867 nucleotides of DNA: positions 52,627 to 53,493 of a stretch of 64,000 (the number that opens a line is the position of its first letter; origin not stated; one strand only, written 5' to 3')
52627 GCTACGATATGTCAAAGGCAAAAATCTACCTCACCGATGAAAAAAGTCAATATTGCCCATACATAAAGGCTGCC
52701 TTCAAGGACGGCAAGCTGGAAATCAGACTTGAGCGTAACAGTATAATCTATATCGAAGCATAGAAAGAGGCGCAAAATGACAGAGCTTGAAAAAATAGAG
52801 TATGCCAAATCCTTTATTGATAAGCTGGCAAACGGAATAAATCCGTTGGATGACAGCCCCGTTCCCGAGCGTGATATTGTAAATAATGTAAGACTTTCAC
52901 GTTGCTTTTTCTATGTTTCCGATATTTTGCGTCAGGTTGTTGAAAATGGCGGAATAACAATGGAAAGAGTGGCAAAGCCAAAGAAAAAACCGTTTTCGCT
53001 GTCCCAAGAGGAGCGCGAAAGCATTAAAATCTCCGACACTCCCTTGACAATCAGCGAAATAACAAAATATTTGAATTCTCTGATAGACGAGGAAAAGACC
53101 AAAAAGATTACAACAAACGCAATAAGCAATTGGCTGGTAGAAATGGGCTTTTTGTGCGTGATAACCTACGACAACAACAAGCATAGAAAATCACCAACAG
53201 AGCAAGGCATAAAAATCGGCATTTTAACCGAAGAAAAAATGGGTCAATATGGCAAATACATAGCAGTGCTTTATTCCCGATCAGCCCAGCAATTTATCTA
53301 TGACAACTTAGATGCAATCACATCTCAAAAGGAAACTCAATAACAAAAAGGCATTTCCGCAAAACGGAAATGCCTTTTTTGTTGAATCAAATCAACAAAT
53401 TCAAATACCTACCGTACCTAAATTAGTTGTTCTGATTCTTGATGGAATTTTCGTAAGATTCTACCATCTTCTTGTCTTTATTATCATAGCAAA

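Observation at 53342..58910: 5.4-kb AT-rich island inserted at the 3' end of an SASP gene, flanked by ~132-bp direct repeats, with no recombinase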

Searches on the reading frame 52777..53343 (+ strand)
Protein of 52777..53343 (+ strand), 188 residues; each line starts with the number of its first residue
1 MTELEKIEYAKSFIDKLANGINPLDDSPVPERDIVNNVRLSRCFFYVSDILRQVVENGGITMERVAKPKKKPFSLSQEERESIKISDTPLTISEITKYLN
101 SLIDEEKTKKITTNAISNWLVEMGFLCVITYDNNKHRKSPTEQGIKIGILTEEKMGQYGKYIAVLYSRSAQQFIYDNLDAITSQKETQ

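Call 5: search_protein_families(library=pfam, proteins=[window:52777-53343:+], max_evalue=0.01)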
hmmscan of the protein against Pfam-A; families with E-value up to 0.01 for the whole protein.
window:52777-53343:+ (188 aa): 1 family
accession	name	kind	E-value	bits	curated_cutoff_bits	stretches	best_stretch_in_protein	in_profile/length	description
PF19776.5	DUF6262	-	0.0025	18.4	29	1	5-85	15-86/110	Family of unknown function (DUF6262)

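Call 11: find_encoding_contigs(protein=window:52777-53343:+, flank=10000, max_places=10)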
Protein window:52777-53343:+ (188 aa): 4 contigs read that carry it; 2 places shown.
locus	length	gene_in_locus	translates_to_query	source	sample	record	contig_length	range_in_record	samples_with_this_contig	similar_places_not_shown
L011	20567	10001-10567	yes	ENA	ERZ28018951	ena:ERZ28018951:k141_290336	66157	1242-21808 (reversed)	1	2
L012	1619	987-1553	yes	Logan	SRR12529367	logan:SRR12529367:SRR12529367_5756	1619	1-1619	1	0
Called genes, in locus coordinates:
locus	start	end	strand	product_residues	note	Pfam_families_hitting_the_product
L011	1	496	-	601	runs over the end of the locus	PF00664:ABC_membrane, PF00005:ABC_tran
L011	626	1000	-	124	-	PF00636:Ribonuclease_3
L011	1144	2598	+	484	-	PF01266:DAO, PF05834:Lycopene_cycl (faint), PF07992:Pyr_redox_2 (faint), PF04324:Fer2_BFD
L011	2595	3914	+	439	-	PF00070:Pyr_redox (faint), PF00890:FAD_binding_2 (faint), PF01266:DAO (faint), PF03486:HI0933_like (faint), PF07992:Pyr_redox_2, PF13450:NAD_binding_8 (faint), PF13738:Pyr_redox_3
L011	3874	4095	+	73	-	PF07892:DUF1667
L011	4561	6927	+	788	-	PF00580:UvrD-helicase, PF13604:AAA_30 (faint), PF01443:Viral_helicase1 (faint), PF13245:AAA_19, PF00580:UvrD-helicase, PF13361:UvrD_C, PF13538:UvrD_C_2, PF21196:PcrA_UvrD_tudor, +1 more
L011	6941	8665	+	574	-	PF02837:Glyco_hydro_2_N, PF00703:Glyco_hydro_2 (weak), PF02836:Glyco_hydro_2_C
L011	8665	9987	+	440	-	PF01229:Glyco_hydro_39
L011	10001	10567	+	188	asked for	-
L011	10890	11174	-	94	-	-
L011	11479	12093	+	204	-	PF04343:DUF488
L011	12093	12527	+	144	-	PF04343:DUF488, PF22751:DUF488-N3a (weak)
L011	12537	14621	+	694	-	PF22557:DuOB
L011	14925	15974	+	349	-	PF07804:HipA_C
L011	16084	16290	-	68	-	PF00269:SASP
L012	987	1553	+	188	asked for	-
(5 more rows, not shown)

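Call 14: search_protein_families(library=padloc, proteins=[window:52777-53343:+], max_evalue=0.01)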
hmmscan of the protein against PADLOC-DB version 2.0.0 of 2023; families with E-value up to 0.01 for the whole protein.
window:52777-53343:+ (188 aa): 0 families

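Call 22: find_related_loci(query=window:52777-53343:+, collection=genome_contigs, flank=10000)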
Query window:52777-53343:+ (188 aa) in genome_contigs; peptide patterns used: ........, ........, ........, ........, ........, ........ (x = any residue, [..] = any of these).
541 stretches matched a pattern; 123 encode a relative of the query (tblastn E <= 1e-3); the best 80 are kept; 80 distinct loci.
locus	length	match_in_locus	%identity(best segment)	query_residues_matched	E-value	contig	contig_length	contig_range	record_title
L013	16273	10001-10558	84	1-186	2e-105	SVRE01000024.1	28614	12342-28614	MAG: Oscillospiraceae bacterium isolate SIG635 NODE_8090_length_28614_cov_1.416576, whole genome shotgun sequence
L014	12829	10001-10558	73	1-186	2e-95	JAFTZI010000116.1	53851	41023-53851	MAG: Clostridia bacterium isolate RGIG4287 Roe_deer_Colon.Co__c1332988, whole genome shotgun sequence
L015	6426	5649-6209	71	1-187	2e-85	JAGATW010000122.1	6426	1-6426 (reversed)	MAG: Clostridia bacterium isolate RGIG8769 Water_deer_Colon.Co__c1406490, whole genome shotgun sequence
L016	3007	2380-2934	66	1-185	2e-83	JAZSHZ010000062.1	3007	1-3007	MAG: Eubacteriales bacterium isolate T1900044574_TS20190040.MAGScoT_cleanbin_000011 SGB_470_k141_866652, whole genome sh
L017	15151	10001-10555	68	1-185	2e-82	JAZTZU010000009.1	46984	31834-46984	MAG: Eubacteriales bacterium isolate T1900045323_YK20190012.MAGScoT_cleanbin_000021 SGB_6394_k141_935659, whole genome s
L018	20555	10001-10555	66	1-185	1e-80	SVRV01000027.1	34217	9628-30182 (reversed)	MAG: Oscillospiraceae bacterium isolate SIG652 NODE_26796_length_34217_cov_3.458287, whole genome shotgun sequence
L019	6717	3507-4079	63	1-188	3e-80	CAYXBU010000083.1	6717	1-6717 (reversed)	MAG TPA_asm: uncultured Clostridium sp. isolate SRP350583_co2_371 genome assembly, contig: NODE_17264_length_6717_cov_10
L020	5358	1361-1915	67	1-185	3e-79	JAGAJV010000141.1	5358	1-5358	MAG: Clostridia bacterium isolate RGIG8508 Water_deer_Cecum-2__c364551, whole genome shotgun sequence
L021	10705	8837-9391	64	1-185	6e-79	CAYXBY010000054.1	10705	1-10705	MAG TPA_asm: uncultured Lachnospiraceae bacterium isolate SRP313737_co1_367 genome assembly, contig: NODE_9377_length_10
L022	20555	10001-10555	64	1-185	2e-77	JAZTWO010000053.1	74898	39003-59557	MAG: Eubacteriales bacterium isolate T1900045333_YK20190022.MAGScoT_cleanbin_000015 SGB_6553_k141_8601, whole genome sho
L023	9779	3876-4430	63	1-185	5e-77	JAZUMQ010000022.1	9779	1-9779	MAG: Eubacteriales bacterium isolate T1900044892_TS20190358.MAGScoT_cleanbin_000011 SGB_3263_k141_1147371, whole genome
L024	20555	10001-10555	63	1-185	5e-77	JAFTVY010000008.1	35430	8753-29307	MAG: Ruminiclostridium sp. isolate RGIG4199 Roe_deer_Colon-3__c653, whole genome shotgun sequence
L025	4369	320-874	65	1-185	7e-77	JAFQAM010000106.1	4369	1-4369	MAG: Clostridia bacterium isolate RGIG1642 Goat_Cecum-1__c201541, whole genome shotgun sequence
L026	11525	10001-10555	63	1-185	7e-77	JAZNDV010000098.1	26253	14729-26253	MAG: Eubacteriales bacterium isolate T1900044725_TS20190191.MAGScoT_cleanbin_000025 SGB_1933_k141_2492124, whole genome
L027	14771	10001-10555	66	1-185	4e-76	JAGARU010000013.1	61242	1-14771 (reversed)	MAG: Clostridia bacterium isolate RGIG8715 Water_deer_Colon-4__c40275, whole genome shotgun sequence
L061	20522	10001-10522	55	1-178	1e-59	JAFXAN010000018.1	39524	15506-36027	MAG: Clostridia bacterium isolate RGIG6239 Sheep_Rectum-2__c113860, whole genome shotgun sequence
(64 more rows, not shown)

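Call 45: search_protein_families(library=ncbifam, proteins=[window:52777-53343:+], max_evalue=0.01)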
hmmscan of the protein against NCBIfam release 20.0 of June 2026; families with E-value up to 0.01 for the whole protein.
window:52777-53343:+ (188 aa): 0 families

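Call 89: search_protein_families(library=pfam, proteins=[L061:8852-9979:+, L061:10001-10543:+, L061:10536-10904:+, L061:11089-11955:+, L061:12189-13454:+, L061:13369-14076:+, L061:14076-15674:+, L061:15622-16722:+], max_evalue=0.001)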
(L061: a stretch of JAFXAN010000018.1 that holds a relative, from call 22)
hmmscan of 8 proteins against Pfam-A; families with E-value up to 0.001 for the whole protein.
L061:8852-9979:+ (375 aa): 2 families
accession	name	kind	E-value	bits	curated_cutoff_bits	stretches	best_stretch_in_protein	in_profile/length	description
PF07929.16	PRiA4_ORF3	-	1.1e-43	149.4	26.6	1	184-353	3-167/173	Plasmid pRiA4b ORF-3-like protein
PF22016.2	DUF6933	-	1.4e-34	119.7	27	1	9-154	1-144/157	Domain of unknown function (DUF6933)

L061:10001-10543:+ (180 aa): 0 families

L061:10536-10904:+ (122 aa): 0 families

L061:11089-11955:+ (288 aa): 1 family
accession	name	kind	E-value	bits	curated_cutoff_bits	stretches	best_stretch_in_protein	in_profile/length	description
PF00589.27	Phage_integrase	-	1.1e-25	90.8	27.1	1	16-172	27-171/172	Phage integrase family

L061:12189-13454:+ (421 aa): 4 families
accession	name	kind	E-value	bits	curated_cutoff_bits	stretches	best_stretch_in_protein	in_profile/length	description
PF13304.12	AAA_21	-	2e-27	97.5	27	1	46-352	2-304/304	AAA domain, putative AbiEii toxin, Type IV TA system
PF13476.12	AAA_23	-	0.00023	22.3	27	1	47-207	23-171/201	AAA domain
PF13175.12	AAA_15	-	0.00036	20.7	32.1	0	45-346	25-369/374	AAA ATPase domain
PF02463.25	SMC_N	-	0.00041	20.3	40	0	28-350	8-201/220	RecF/RecN/SMC N terminal domain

L061:13369-14076:+ (235 aa): 1 family
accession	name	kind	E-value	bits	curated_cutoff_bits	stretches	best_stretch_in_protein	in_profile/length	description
PF13707.11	RloB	-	0.0001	23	31.5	1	39-216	1-193/195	RloB-like protein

L061:14076-15674:+ (532 aa): 1 family
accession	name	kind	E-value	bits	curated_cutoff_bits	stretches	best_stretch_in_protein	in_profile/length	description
PF18928.5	DUF5677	-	6.9e-16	59.2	27.1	1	315-466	9-163/166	Family of unknown function (DUF5677)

L061:15622-16722:+ (366 aa): 0 families

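Call 91: search_protein_families(library=phrogs, proteins=[window:52777-53343:+], max_evalue=0.01)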
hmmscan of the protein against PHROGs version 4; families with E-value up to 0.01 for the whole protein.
window:52777-53343:+ (188 aa): 0 families

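Call 92: search_solved_structures(query=window:52777-53343:+, max_evalue=5)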
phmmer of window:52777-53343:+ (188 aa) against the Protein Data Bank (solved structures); distinct sequences matched with E-value up to 5: 3.
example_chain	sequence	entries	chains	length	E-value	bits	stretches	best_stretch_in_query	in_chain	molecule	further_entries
4yw1_A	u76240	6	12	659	0.21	14.7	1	94-121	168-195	Neuraminidase C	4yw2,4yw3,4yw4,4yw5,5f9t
4yz1_A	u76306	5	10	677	0.22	14.6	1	94-121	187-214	Putative neuraminidase | Sialidase NanC | Neuraminidase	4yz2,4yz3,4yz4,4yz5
9f8y_D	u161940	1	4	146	0.52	13.4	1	69-126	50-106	RSVF-multi-3.5 designed scaffold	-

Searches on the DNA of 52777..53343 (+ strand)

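Call 30: search_rna_families(source=L013, start=10400, end=11500, threshold=evalue, max_evalue=1)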
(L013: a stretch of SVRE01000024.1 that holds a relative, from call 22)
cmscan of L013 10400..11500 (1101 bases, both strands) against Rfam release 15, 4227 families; matches with E-value up to 1: 0.
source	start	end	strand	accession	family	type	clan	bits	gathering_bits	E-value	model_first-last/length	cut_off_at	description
